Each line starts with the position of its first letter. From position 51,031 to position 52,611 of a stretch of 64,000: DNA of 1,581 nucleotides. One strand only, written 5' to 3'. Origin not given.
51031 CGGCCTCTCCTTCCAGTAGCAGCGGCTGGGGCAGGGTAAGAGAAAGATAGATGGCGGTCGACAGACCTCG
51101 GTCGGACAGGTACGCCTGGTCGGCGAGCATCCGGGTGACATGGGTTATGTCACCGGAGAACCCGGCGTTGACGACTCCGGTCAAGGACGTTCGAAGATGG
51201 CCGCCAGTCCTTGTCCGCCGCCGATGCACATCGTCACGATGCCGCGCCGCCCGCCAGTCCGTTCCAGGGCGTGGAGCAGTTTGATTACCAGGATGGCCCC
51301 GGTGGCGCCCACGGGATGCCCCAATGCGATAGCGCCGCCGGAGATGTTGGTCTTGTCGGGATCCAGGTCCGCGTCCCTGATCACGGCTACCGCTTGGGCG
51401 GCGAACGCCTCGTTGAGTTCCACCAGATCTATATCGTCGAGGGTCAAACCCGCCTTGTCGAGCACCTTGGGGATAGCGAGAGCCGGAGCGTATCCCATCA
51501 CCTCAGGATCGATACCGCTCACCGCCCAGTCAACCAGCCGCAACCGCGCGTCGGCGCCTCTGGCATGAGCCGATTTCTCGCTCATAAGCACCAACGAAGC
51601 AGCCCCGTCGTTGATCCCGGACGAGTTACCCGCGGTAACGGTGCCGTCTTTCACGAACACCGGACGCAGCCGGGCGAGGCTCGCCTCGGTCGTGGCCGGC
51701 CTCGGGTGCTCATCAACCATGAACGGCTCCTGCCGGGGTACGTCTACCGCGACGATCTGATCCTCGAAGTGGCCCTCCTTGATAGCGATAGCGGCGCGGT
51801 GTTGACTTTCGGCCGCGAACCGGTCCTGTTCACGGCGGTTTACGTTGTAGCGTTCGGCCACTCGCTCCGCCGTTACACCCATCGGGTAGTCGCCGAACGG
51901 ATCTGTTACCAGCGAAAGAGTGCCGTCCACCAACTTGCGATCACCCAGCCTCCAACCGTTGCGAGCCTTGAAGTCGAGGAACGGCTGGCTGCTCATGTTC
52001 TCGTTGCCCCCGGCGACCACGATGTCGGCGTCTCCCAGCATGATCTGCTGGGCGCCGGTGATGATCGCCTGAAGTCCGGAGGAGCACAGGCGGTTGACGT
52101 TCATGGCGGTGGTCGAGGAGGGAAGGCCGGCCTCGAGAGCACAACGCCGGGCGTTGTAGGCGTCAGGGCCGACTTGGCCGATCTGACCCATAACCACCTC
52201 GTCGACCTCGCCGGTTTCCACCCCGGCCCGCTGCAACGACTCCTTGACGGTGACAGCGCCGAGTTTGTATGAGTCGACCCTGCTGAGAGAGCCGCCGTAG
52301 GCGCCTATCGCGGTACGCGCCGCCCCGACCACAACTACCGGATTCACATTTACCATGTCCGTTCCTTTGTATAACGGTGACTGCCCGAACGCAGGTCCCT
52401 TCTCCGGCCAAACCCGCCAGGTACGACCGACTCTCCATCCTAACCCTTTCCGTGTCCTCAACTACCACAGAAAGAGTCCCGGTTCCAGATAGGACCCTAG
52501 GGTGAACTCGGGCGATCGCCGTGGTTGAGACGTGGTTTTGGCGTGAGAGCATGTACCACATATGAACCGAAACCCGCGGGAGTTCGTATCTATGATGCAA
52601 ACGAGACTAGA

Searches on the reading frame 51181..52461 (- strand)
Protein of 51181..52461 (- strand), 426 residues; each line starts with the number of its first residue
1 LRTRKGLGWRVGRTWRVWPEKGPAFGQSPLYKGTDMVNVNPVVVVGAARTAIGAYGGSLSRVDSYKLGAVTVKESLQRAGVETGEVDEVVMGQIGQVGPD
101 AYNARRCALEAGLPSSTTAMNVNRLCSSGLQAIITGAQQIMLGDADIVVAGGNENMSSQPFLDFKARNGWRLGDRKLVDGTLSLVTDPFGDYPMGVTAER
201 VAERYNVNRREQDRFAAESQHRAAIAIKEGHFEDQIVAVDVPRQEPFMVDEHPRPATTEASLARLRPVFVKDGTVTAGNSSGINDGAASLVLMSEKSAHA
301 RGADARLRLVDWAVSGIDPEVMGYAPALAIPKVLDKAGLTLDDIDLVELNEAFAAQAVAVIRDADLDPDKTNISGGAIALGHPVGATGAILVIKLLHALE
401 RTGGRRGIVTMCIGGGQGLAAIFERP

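Call 17: search_protein_families(library=pfam, proteins=[window:51181-52461:-], max_evalue=0.001)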
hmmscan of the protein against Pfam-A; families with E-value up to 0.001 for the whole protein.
window:51181-52461:- (426 aa): 3 families
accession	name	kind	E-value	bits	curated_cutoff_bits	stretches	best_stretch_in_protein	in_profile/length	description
PF00108.29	Thiolase_N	-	7.3e-85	284.9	26.4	1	42-296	1-260/260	Thiolase, N-terminal domain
PF02803.24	Thiolase_C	-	3.8e-46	156.1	27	1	308-425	6-123/123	Thiolase, C-terminal domain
PF00109.32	ketoacyl-synt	-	2.4e-05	24.5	20.8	1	118-159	166-208/252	Beta-ketoacyl synthase, N-terminal domain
